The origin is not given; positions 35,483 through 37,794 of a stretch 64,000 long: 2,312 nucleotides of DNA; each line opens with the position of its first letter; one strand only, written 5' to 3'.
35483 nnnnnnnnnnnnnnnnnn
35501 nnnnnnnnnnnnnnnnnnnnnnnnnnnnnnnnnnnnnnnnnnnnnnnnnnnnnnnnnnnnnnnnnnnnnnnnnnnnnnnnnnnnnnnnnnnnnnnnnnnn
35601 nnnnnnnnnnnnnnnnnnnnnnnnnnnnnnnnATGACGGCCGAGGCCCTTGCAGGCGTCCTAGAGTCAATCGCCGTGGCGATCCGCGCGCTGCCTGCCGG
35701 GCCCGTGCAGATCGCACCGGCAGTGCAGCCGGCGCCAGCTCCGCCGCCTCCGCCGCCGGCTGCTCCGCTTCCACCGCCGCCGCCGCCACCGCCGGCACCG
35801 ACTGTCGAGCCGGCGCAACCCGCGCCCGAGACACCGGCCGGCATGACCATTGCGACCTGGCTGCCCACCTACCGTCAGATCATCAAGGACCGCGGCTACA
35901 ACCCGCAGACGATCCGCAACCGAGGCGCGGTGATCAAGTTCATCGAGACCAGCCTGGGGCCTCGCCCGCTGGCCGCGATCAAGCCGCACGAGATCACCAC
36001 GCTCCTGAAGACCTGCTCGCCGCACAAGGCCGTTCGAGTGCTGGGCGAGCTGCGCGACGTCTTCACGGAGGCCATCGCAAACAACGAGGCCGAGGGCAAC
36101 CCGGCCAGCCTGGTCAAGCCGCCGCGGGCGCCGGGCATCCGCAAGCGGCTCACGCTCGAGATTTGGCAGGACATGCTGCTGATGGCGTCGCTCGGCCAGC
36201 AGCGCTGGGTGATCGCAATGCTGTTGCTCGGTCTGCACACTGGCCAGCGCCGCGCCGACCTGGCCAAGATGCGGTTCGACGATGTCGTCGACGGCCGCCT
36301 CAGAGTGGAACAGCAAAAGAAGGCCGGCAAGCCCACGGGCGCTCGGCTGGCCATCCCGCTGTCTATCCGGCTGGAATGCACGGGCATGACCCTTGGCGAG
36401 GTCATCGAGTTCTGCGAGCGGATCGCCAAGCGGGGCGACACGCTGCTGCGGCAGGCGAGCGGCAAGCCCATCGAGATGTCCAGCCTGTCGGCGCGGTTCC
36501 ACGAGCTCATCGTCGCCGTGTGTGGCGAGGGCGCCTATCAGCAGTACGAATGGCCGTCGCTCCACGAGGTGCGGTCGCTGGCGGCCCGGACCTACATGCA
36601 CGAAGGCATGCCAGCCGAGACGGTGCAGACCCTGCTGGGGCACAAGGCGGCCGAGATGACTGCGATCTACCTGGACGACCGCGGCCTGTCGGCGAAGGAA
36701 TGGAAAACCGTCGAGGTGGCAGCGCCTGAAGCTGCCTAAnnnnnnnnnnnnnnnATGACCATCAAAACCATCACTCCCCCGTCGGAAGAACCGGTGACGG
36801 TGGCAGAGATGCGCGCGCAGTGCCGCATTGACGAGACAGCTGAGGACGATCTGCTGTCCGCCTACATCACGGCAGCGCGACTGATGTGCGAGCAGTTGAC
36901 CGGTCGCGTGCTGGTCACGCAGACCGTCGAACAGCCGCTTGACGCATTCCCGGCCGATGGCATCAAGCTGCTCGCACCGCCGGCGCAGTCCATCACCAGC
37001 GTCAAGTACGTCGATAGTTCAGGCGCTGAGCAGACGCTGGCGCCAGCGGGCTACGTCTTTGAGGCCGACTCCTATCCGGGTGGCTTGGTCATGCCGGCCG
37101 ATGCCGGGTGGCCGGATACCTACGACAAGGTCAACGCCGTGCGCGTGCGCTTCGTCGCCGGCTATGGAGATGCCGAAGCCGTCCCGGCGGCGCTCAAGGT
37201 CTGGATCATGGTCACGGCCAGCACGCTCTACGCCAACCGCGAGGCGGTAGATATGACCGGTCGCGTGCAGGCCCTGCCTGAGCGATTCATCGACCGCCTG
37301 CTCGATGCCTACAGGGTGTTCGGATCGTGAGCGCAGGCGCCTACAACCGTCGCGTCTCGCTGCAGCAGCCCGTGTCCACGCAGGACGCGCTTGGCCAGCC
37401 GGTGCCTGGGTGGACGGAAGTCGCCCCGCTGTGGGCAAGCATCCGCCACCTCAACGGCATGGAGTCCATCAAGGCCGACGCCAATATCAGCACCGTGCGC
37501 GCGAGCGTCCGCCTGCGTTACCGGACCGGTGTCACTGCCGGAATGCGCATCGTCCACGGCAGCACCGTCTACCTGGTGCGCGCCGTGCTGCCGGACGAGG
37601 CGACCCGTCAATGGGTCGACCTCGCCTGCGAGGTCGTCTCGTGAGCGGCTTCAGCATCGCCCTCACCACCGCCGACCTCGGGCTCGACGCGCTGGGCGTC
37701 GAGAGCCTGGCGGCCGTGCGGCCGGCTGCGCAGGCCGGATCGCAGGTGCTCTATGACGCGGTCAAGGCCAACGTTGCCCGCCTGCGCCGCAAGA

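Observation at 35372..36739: Second, arm-less lambda-Int-like recombinase cassette inserted in the head-neck operon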

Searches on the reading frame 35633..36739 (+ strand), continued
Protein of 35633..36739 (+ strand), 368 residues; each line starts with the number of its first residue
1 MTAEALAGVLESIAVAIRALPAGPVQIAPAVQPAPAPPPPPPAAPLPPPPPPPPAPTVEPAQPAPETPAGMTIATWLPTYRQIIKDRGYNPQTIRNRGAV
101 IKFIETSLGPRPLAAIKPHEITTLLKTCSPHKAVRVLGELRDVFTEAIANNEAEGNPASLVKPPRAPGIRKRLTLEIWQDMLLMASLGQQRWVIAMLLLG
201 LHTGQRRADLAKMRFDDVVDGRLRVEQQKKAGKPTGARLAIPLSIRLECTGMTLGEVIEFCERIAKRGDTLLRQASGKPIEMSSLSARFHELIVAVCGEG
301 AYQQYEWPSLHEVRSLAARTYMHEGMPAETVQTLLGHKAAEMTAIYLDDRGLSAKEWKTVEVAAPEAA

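Call 68: find_related_loci(query=window:35633-36739:+, collection=metagenome_contigs, flank=6000)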
Query window:35633-36739:+ (368 aa) in metagenome_contigs; peptide patterns used: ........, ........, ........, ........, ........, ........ (x = any residue, [..] = any of these).
600 stretches matched a pattern (row limit reached: there are more); 17 encode a relative of the query (tblastn E <= 1e-3); 17 distinct loci.
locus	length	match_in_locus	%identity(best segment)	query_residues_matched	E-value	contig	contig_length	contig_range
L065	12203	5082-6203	66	1-361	2e-142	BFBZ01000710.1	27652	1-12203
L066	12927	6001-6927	68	52-360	2e-135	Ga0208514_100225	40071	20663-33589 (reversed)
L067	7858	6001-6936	67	50-361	1e-133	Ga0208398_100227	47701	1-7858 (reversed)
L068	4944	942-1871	66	41-360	3e-132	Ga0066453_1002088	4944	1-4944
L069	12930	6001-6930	66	41-360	3e-131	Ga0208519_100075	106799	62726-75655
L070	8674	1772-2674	62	62-362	6e-122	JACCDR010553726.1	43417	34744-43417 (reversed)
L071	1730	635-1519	60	72-366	7e-116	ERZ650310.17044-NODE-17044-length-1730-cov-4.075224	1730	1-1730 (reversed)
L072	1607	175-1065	52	66-362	5e-102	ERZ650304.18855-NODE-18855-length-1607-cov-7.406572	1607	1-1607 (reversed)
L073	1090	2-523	83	191-364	3e-104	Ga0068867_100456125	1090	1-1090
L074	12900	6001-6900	52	61-360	6e-95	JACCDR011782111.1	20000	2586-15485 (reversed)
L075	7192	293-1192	51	60-362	1e-91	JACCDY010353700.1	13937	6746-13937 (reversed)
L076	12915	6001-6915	48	58-362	8e-91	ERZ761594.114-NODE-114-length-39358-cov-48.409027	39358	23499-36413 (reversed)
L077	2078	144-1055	50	55-360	1e-93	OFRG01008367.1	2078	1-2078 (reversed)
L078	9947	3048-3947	50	60-362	3e-90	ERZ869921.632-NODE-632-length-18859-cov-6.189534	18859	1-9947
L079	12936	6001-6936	48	61-362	3e-84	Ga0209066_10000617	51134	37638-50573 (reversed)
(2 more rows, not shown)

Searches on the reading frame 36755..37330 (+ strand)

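Call 3: search_protein_families(library=pfam, proteins=[window:36755-37330:+], max_evalue=0.01)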
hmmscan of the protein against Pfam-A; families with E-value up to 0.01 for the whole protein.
window:36755-37330:+ (191 aa): 1 family
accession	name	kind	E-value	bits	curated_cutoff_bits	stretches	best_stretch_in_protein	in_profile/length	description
PF05135.19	Phage_connect_1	-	3.6e-08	34.1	21.2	1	15-58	3-42/101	Phage gp6-like head-tail connector protein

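Call 4: search_protein_families(library=phrogs, proteins=[window:36755-37330:+], max_evalue=0.001)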
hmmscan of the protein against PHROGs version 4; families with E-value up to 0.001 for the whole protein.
window:36755-37330:+ (191 aa): 2 families
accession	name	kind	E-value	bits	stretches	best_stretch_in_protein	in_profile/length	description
phrog_442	-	connector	1.5e-29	104.2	1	1-188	75-262/270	head-tail adaptor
phrog_40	-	connector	2.3e-16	60.8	1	4-56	32-84/201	head-tail adaptor Ad1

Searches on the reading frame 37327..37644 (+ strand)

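Call 3: search_protein_families(library=pfam, proteins=[window:37327-37644:+], max_evalue=0.01)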
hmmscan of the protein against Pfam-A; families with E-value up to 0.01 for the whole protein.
window:37327-37644:+ (105 aa): 1 family
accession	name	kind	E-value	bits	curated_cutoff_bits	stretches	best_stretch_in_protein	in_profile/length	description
PF05521.18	Phage_HCP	-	8e-27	94.3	25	1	1-103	1-105/106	Phage head completion protein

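Call 4: search_protein_families(library=phrogs, proteins=[window:37327-37644:+], max_evalue=0.001)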
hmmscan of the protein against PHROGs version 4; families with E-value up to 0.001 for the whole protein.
window:37327-37644:+ (105 aa): 2 families
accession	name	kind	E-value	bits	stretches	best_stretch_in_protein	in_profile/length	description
phrog_25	-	connector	2.9e-25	90.8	1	1-104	36-139/286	head closure Hc1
phrog_10356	-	head and packaging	3e-11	43.2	1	2-87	4-89/852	virion structural protein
